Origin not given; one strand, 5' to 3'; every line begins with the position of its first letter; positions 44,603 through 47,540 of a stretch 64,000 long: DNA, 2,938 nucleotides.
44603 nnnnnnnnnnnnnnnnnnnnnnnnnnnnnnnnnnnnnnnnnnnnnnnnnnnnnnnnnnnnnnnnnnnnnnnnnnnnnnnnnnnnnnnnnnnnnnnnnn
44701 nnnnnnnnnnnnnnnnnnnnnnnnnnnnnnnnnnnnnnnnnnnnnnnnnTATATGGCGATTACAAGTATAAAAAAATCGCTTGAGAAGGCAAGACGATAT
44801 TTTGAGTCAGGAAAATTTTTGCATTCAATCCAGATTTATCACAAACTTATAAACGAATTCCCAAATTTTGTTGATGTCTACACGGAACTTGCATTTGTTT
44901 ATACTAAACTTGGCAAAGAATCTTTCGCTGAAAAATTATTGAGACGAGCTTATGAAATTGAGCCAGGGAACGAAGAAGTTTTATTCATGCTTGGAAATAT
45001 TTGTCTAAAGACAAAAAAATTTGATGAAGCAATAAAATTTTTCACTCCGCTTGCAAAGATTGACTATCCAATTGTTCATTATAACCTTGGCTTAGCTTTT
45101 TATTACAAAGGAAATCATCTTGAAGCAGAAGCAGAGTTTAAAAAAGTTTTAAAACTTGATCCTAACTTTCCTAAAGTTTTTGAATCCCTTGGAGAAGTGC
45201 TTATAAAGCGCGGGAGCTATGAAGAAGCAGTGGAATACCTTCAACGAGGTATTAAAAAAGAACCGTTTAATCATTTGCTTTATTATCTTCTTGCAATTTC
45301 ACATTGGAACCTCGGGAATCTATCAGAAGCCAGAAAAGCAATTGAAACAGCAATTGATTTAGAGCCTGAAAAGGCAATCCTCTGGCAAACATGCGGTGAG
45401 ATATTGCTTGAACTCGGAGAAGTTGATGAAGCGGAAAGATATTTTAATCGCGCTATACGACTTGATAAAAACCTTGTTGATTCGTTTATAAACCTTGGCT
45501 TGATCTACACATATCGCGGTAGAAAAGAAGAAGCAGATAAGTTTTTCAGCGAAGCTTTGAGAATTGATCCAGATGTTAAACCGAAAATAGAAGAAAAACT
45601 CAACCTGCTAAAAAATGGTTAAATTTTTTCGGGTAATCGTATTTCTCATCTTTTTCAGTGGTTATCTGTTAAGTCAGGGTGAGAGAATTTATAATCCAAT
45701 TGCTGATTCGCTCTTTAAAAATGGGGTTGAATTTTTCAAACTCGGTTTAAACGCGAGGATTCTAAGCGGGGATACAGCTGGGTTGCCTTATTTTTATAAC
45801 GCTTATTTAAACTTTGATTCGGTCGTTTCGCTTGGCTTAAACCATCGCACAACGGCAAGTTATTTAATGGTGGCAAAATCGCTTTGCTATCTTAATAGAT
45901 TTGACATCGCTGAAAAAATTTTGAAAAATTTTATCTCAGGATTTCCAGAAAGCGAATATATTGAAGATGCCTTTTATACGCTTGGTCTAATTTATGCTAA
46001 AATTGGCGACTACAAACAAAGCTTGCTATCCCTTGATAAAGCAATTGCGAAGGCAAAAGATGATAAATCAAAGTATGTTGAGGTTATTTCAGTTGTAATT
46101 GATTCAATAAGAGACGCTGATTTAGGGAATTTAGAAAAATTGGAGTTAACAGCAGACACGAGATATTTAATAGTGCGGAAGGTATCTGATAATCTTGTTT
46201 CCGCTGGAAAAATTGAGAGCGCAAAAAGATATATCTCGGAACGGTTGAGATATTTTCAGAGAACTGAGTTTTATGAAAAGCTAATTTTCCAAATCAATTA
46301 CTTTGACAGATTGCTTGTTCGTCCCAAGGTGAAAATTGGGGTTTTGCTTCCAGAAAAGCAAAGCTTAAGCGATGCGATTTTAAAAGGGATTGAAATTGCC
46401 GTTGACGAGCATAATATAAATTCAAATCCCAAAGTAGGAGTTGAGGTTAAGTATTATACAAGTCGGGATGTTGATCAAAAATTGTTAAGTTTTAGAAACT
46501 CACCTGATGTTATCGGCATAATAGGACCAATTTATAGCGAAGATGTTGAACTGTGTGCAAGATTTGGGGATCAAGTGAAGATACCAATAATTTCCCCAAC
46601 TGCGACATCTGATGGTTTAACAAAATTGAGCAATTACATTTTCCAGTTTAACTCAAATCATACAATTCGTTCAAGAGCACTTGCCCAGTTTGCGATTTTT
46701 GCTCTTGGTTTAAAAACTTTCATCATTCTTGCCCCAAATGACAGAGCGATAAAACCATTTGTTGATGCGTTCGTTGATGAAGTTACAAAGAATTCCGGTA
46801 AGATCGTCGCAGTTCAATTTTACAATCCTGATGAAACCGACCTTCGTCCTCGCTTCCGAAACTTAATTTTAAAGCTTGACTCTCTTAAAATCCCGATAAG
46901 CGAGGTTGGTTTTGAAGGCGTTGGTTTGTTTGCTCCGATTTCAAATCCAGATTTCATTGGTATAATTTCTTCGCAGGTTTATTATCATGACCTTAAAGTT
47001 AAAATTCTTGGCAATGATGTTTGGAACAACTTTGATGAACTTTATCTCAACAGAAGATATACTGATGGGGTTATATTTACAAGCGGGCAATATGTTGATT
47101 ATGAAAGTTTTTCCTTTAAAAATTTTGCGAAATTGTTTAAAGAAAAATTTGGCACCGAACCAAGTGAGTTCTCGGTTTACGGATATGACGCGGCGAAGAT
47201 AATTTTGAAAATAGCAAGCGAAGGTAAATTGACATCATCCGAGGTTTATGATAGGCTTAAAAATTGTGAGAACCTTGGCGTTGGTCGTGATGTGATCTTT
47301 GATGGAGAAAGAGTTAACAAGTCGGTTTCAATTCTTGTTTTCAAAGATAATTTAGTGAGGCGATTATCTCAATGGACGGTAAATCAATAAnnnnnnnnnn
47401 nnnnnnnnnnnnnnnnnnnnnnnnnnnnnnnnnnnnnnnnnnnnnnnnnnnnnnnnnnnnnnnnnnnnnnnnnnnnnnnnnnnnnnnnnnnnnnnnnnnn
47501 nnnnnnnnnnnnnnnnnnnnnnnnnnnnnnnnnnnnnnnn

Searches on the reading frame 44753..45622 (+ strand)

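Call 22: search_protein_families(library=pfam, max_evalue=0.00001, proteins=[window:44753-45622:+])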
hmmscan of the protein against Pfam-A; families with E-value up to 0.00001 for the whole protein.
window:44753-45622:+ (289 aa): 26 families (the best 25 are shown)
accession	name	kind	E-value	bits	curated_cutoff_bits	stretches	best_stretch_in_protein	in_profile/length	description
PF07719.23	TPR_2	-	1.4e-52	171.9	27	1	108-138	3-33/34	Tetratricopeptide repeat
PF00515.34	TPR_1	-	4.3e-47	156.5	27.8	2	108-139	3-34/34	Tetratricopeptide repeat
PF13181.12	TPR_8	-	4.3e-42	139.1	25.7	0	243-274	2-33/34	Tetratricopeptide repeat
PF13431.12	TPR_17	-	3.3e-32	108.5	24.4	0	129-160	2-33/34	Tetratricopeptide repeat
PF13414.12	TPR_11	-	4e-31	106.9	26.8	0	113-150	1-38/42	TPR repeat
PF14559.12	TPR_19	-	4.3e-31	107.5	25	3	120-181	5-66/68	Tetratricopeptide repeat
PF13428.12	TPR_14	-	1.1e-29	100.2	23.5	0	145-181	6-42/44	Tetratricopeptide repeat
PF13432.12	TPR_16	-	3.4e-28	98.1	32.7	2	178-238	1-61/65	Tetratricopeptide repeat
PF13424.12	TPR_12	-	1.6e-27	96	30.1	2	215-272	10-75/77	Tetratricopeptide repeat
PF13176.12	TPR_7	-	1.3e-23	81.5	27.9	0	245-275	2-32/36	Tetratricopeptide repeat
PF13174.12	TPR_6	-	3.6e-19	68.5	26.3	0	110-138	4-32/33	Tetratricopeptide repeat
PF13374.12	TPR_10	-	2.6e-18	65.8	27.5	0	243-271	3-31/42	Tetratricopeptide repeat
PF12895.13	ANAPC3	-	3.5e-15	56.5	27.2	0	125-199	8-81/82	Anaphase-promoting complex, cyclosome, subunit 3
PF23914.1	TPR_CcmH_CycH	-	9.3e-14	52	42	0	117-198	61-145/158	Cytochrome c-type biogenesis protein H TPR domain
PF13371.12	TPR_9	-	2.4e-10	40.7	35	0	182-238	3-59/73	Tetratricopeptide repeat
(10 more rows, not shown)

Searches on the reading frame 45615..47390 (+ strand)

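Call 23: search_protein_families(library=pfam, max_evalue=0.00001, proteins=[window:45615-47390:+])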
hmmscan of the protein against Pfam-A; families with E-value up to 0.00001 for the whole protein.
window:45615-47390:+ (591 aa): 2 families
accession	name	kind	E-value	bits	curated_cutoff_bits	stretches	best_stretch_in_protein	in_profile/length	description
PF13458.12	Peripla_BP_6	-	7.9e-16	59.1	31.7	1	295-552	66-312/343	Periplasmic binding protein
PF01094.35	ANF_receptor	-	1.6e-13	50.9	25.4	1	260-408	7-160/353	Receptor family ligand binding region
